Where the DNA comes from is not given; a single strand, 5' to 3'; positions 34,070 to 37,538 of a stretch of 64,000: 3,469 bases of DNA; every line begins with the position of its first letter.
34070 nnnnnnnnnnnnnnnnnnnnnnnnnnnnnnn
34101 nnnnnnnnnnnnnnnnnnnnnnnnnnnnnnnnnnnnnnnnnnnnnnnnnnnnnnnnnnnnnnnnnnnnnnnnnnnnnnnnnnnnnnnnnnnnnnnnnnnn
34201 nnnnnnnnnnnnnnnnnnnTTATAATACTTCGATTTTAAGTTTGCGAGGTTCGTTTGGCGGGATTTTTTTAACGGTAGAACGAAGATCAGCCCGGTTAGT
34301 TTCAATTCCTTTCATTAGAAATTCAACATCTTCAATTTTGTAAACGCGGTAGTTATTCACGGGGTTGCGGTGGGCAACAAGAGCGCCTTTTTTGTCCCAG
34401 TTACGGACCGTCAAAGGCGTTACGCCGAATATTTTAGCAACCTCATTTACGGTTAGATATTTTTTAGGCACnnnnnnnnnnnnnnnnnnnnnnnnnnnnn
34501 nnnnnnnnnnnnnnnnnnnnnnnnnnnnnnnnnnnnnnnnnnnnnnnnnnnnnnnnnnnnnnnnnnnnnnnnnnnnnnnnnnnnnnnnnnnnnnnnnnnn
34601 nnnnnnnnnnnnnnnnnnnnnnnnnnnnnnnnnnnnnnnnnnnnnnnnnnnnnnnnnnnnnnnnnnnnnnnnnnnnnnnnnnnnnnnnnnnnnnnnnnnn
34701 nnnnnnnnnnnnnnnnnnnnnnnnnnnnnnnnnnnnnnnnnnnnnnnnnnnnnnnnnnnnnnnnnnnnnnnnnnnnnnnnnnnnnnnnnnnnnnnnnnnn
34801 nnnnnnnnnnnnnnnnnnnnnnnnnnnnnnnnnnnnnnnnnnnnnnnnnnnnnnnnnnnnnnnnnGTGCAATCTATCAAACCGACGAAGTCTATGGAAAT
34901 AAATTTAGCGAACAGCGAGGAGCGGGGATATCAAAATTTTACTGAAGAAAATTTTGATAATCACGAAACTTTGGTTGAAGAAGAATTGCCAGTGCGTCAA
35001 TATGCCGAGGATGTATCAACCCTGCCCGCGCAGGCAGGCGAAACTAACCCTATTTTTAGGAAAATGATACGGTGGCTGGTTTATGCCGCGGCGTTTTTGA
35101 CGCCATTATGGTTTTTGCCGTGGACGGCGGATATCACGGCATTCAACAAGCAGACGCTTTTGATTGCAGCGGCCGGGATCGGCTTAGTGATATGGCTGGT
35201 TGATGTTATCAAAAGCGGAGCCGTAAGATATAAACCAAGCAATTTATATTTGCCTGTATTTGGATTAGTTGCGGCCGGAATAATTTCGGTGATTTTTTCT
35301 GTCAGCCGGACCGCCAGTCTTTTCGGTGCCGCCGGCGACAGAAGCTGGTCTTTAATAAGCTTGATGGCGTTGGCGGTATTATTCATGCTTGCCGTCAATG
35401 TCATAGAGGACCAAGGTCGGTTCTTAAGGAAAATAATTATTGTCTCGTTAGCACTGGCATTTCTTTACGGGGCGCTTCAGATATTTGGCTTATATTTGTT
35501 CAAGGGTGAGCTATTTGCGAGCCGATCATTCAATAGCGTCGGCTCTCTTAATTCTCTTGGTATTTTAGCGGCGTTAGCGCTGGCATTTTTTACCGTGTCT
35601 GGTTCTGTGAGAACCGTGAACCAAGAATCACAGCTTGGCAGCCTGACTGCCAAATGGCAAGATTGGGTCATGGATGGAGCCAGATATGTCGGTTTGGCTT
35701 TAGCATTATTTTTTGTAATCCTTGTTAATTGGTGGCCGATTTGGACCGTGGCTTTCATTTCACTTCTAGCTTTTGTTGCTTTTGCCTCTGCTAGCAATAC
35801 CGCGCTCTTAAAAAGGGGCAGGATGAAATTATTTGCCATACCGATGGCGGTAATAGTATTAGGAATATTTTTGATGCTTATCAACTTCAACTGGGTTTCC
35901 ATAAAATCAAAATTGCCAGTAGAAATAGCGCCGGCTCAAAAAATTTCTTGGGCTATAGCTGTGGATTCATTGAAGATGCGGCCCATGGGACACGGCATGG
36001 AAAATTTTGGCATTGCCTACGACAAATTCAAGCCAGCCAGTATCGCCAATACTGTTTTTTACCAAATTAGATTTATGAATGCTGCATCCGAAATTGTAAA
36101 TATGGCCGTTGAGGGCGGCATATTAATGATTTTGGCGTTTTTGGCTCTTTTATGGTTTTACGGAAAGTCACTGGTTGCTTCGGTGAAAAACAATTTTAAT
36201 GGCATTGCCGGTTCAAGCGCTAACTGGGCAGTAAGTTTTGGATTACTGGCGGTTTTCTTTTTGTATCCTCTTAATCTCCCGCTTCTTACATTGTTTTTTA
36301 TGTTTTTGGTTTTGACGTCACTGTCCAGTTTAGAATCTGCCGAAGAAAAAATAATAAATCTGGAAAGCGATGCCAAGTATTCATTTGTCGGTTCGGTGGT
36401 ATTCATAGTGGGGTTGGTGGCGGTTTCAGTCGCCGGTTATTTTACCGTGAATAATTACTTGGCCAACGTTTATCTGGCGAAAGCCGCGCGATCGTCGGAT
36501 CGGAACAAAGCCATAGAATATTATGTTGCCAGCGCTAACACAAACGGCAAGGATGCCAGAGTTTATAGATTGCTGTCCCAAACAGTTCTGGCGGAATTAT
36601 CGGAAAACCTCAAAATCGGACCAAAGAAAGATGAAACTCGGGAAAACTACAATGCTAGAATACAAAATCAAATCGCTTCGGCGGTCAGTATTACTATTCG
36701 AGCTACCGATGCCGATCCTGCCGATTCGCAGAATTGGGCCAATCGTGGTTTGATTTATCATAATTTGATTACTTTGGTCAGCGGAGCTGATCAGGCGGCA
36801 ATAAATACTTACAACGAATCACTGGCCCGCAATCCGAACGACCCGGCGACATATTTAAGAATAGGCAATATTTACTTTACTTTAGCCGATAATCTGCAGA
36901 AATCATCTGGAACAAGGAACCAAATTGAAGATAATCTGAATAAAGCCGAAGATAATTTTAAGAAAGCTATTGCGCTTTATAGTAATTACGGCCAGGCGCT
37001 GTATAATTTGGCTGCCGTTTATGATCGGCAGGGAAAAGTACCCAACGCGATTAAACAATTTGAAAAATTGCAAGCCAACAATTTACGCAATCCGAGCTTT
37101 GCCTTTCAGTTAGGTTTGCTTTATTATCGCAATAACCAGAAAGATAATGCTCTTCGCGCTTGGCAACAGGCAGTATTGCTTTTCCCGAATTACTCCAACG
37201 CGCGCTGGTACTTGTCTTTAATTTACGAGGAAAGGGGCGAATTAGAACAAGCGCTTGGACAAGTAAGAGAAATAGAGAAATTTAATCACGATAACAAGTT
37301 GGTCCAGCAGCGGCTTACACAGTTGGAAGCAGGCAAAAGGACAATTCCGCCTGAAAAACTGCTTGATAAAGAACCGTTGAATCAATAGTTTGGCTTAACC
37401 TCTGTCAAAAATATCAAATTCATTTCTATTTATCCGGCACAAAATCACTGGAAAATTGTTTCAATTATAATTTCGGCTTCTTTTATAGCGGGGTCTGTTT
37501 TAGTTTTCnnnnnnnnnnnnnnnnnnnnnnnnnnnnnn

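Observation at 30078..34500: Island replacing the conserved rpmG-tRNA-Trp-secE-nusG neighbourhood: deaminase remnant, Qng1-like gene, wHTH/phosphoesterase pair, excisionase-like HTH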

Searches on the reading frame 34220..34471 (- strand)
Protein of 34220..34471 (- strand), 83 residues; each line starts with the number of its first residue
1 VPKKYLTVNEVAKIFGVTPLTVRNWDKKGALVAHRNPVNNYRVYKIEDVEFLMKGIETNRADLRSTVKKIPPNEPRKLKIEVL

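Call 4: search_protein_families(library=pfam, proteins=[window:34220-34471:-], max_evalue=0.1)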
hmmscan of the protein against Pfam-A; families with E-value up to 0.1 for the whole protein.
window:34220-34471:- (83 aa): 7 families
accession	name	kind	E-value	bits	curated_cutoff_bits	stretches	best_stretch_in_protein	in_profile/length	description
PF00376.29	MerR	-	3.2e-10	40.1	28.2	1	7-44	1-38/38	MerR family regulatory protein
PF13411.12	MerR_1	-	3.5e-09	37.1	21.6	1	7-52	2-46/69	MerR HTH family regulatory protein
PF12728.13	HTH_17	-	5.2e-07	30.3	27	1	5-50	1-44/51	Helix-turn-helix domain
PF08220.18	HTH_DeoR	-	0.013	15.7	21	1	4-24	13-33/57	DeoR-like helix-turn-helix domain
PF13518.12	HTH_28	-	0.021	15.4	25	1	7-28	14-35/52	Helix-turn-helix domain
PF13542.12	HTH_Tnp_ISL3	-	0.057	13.3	27.4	1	7-27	28-48/51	Helix-turn-helix domain of transposase family ISL3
PF15978.11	TnsD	-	0.076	12.5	32.4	1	5-78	199-261/355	Tn7-like transposition protein D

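Call 5: search_protein_families(library=ncbifam, proteins=[window:34220-34471:-], max_evalue=0.1)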
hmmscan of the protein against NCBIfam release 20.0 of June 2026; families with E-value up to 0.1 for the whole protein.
window:34220-34471:- (83 aa): 16 families
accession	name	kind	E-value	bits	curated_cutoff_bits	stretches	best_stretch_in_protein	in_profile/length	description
NF033787.1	HTH_BldC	subfamily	1.3e-07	31.3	77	1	5-51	2-47/49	BldC family transcriptional regulator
NF033518.0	transpos_IS607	equivalog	5.2e-05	22.9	110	1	10-60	2-51/187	IS607 family transposase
NF047375.1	HeatShock_HspR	equivalog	0.00015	21.7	105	1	5-53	3-50/92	heat shock protein transcriptional repressor HspR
TIGR03453.1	partition_RepA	equivalog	0.00022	20.2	348.45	1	5-69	33-97/387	plasmid partitioning protein RepA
TIGR01764.1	excise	domain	0.00028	21.2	28.8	1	5-45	1-40/49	excisionase family DNA-binding protein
NF053782.1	ChlnTransRegdde3219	equivalog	0.0008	19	450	1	3-48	4-49/278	choline utilization transcriptional activator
TIGR02047.1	CadR-PbrR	equivalog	0.00087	19.3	151.45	1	7-53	2-48/127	Cd(II)/Pb(II)-responsive transcriptional regulator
NF009648.0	PRK13182.1-4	equivalog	0.0011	19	170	1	8-52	3-46/184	chromosome-anchoring protein RacA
NF007069.0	PRK09514.1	equivalog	0.0032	17.4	143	1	8-52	4-48/141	Zn(2+)-responsive transcriptional regulator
TIGR02051.1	MerR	equivalog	0.0034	17.6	150.85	1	7-51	1-45/124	mercury resistance transcriptional regulator MerR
TIGR02043.1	ZntR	equivalog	0.0062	16.7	167.95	1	7-50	3-46/131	Zn(2+)-responsive transcriptional regulator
TIGR02044.1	CueR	equivalog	0.0063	16.6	147.4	1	8-52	3-47/127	Cu(I)-responsive transcriptional regulator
NF007590.0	PRK10227.1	equivalog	0.021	14.9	244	1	7-50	2-45/135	Cu(I)-responsive transcriptional regulator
NF053740.1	TransRegTnrAGPos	equivalog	0.04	14.1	140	1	3-56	10-62/108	hypothetical protein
NF040522.1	VC1465_fam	subfamily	0.058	13.5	70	1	5-28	9-32/111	VC1465 family Xer recombination activation factor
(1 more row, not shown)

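Call 9: search_protein_families(library=padloc, proteins=[window:34220-34471:-], max_evalue=0.1)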
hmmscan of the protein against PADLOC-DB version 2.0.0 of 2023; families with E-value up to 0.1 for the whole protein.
window:34220-34471:- (83 aa): 2 families
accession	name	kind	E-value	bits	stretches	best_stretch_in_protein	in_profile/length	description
PDLC04133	mad1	-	1.8e-14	51.7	1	1-56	1-54/60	mads_1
PDLC03348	MTase_II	-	0.00011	18.9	1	4-58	9-62/727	Type II methyltransferase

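Call 10: search_protein_families(library=phrogs, proteins=[window:34220-34471:-], max_evalue=0.1)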
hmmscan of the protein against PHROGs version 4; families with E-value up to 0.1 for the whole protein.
window:34220-34471:- (83 aa): 30 families (the best 25 are shown)
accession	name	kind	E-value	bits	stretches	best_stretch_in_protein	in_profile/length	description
phrog_11671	-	unknown function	1.6e-08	35.8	1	3-52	5-54/146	-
phrog_6620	-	integration and excision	4.3e-08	33.9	1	6-55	2-51/201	transposase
phrog_2474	-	transcription regulation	2.8e-07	31.5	1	2-51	45-94/118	MerR-like transcriptional regulator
phrog_7735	-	integration and excision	1.1e-06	30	1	1-61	1-60/99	excisionase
phrog_66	-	integration and excision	1.3e-06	29.3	1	1-72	89-159/412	excisionase and transcriptional regulator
phrog_4745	-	DNA, RNA and nucleotide metabolism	1.4e-06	29.1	1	2-49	28-80/107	DNA binding protein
phrog_57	-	head and packaging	6.1e-06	27.2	1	2-35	9-42/199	terminase small subunit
phrog_2907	-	integration and excision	7.3e-06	27.4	1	2-47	3-49/117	excisionase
phrog_6401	-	DNA, RNA and nucleotide metabolism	1.5e-05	25.8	1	4-55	8-59/64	DNA binding protein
phrog_7950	-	transcription regulation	2.2e-05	25.4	1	4-37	19-52/68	transcriptional repressor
phrog_10045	-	DNA, RNA and nucleotide metabolism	2.2e-05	25.2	1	4-31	19-46/74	HTH DNA binding protein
phrog_16651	-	unknown function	2.4e-05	24.6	1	4-50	291-336/339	-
phrog_20793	-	unknown function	0.00011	23.2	1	6-52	8-55/86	-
phrog_1729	-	unknown function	0.0002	22.4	1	6-53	93-138/142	-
phrog_597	-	DNA, RNA and nucleotide metabolism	0.00048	21.2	1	1-47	108-155/200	DNA binding protein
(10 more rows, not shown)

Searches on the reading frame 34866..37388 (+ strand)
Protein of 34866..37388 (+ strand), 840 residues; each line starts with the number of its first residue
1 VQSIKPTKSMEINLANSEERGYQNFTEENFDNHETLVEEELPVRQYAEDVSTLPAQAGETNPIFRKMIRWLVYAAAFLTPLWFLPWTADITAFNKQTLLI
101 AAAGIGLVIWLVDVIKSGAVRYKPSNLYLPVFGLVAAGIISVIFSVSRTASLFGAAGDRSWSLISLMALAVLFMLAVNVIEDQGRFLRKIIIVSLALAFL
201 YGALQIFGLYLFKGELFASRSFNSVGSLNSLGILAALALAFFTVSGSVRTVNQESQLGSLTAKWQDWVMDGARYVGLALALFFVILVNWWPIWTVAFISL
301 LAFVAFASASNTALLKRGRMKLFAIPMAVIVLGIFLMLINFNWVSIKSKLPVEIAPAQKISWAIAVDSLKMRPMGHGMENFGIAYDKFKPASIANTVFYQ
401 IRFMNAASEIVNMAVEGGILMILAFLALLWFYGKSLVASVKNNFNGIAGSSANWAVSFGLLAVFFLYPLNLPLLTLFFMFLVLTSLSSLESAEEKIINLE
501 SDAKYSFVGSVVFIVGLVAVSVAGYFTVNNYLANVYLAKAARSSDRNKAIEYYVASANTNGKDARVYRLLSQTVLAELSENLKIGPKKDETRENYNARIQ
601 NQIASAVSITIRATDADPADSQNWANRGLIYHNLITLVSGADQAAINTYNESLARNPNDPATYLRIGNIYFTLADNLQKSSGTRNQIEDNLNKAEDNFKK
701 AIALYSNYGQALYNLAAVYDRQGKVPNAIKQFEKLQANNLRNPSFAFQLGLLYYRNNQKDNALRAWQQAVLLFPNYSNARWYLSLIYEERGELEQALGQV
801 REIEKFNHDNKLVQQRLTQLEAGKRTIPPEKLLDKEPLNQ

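Call 4: search_protein_families(library=pfam, proteins=[window:34866-37388:+], max_evalue=0.1)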
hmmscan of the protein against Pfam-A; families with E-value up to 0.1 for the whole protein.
window:34866-37388:+ (840 aa): 18 families
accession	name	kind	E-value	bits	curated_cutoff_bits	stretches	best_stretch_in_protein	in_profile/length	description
PF13432.12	TPR_16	-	3.9e-14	53.2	32.7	2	748-800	2-54/65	Tetratricopeptide repeat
PF13431.12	TPR_17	-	3.5e-11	42.9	24.4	1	698-729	2-33/34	Tetratricopeptide repeat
PF07719.23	TPR_2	-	2.7e-10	40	27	2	746-776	4-34/34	Tetratricopeptide repeat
PF00515.34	TPR_1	-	1.2e-09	38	27.8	2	748-776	6-34/34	Tetratricopeptide repeat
PF13414.12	TPR_11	-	1.4e-09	37.9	26.8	2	641-672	9-40/42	TPR repeat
PF13428.12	TPR_14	-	1.3e-08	35.1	23.5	0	747-780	5-38/44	Tetratricopeptide repeat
PF14559.12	TPR_19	-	7.4e-08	33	25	2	689-741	5-57/68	Tetratricopeptide repeat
PF13174.12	TPR_6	-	1.7e-06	28.7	26.3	2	747-775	4-32/33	Tetratricopeptide repeat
PF13424.12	TPR_12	-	7.8e-05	23.2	30.1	1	688-734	16-70/77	Tetratricopeptide repeat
PF13176.12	TPR_7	-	0.0004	20.7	27.9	0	711-739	1-31/36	Tetratricopeptide repeat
PF12895.13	ANAPC3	-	0.00041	21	27.2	1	722-798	2-77/82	Anaphase-promoting complex, cyclosome, subunit 3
PF13181.12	TPR_8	-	0.0011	19.4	25.7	0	747-775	5-33/34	Tetratricopeptide repeat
PF23914.1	TPR_CcmH_CycH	-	0.0021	18.4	42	0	617-737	46-149/158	Cytochrome c-type biogenesis protein H TPR domain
PF24575.1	TPR_Slam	-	0.018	15.9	35.2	1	713-762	51-100/104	Surface lipoprotein assembly modifier, N-terminal TPR repeats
PF25064.1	ARM_TT21_5th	-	0.024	15.4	27.8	1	690-769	16-98/117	TT21 fifth ARM repeats domain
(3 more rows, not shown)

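Call 5: search_protein_families(library=ncbifam, proteins=[window:34866-37388:+], max_evalue=0.1)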
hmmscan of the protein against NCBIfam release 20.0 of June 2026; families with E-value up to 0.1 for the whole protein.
window:34866-37388:+ (840 aa): 20 families
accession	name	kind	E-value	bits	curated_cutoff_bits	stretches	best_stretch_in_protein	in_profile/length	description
NF002725.1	PRK02603.1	equivalog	3e-12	46.9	143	2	625-707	69-152/173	photosystem I assembly protein Ycf3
TIGR02917.1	PEP_TPR_lipo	equivalog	9.6e-12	43.6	312.2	1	686-813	204-331/899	XrtA/PEP-CTERM system TPR-repeat protein PrsT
NF033762.1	social_mot_Tgl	equivalog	5.2e-11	42.4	225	1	690-800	81-193/252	social motility TPR repeat lipoprotein Tgl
NF040959.1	MamA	equivalog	1.6e-10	40.8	200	1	690-799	86-195/204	magnetosome protein MamA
TIGR02521.1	type_IV_pilW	equivalog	1.7e-07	31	154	2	743-797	31-85/234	type IV pilus biogenesis/stability protein PilW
NF047371.1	FlcA_CTERM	equivalog_domain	5.4e-06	25.1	300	1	644-768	417-532/646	periplasmic flagellar collar protein FlcA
TIGR02552.1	LcrH_SycD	equivalog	1.4e-05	24.8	104.8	1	698-808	7-117/136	SycD/LcrH family type III secretion system chaperone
NF008757.0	PRK11788.1-5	equivalog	2.9e-05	23.4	363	1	691-820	123-255/388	lipopolysaccharide assembly protein LapB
NF047507.1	TPR_BatC_Lepto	exception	3.6e-05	23.3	175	1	687-792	36-145/214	TPR repeat-containing protein BatC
NF033758.1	gliding_GltE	equivalog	3.9e-05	22.8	225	1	695-801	72-178/411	adventurous gliding motility TPR repeat lipoprotein GltE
TIGR00990.1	3a0801s09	subfamily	5.1e-05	22.1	757.25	1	691-799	381-489/615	mitochondrial import receptor subunit TOM70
TIGR00540.1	TPR_hemY_coli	hypoth_equivalog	0.00022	20.1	142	1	728-797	311-379/385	heme biosynthesis-associated TPR protein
NF033920.0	C39_PA2778_fam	equivalog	0.00023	20.7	150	1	640-733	170-248/255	PA2778 family cysteine peptidase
NF047558.1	TPR_END_plus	domain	0.0008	19.3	32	0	711-734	1-24/56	TPR end-of-group domain-containing protein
TIGR02795.1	tol_pal_ybgF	equivalog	0.00086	19.9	90.1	1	692-780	19-113/119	tol-pal system protein YbgF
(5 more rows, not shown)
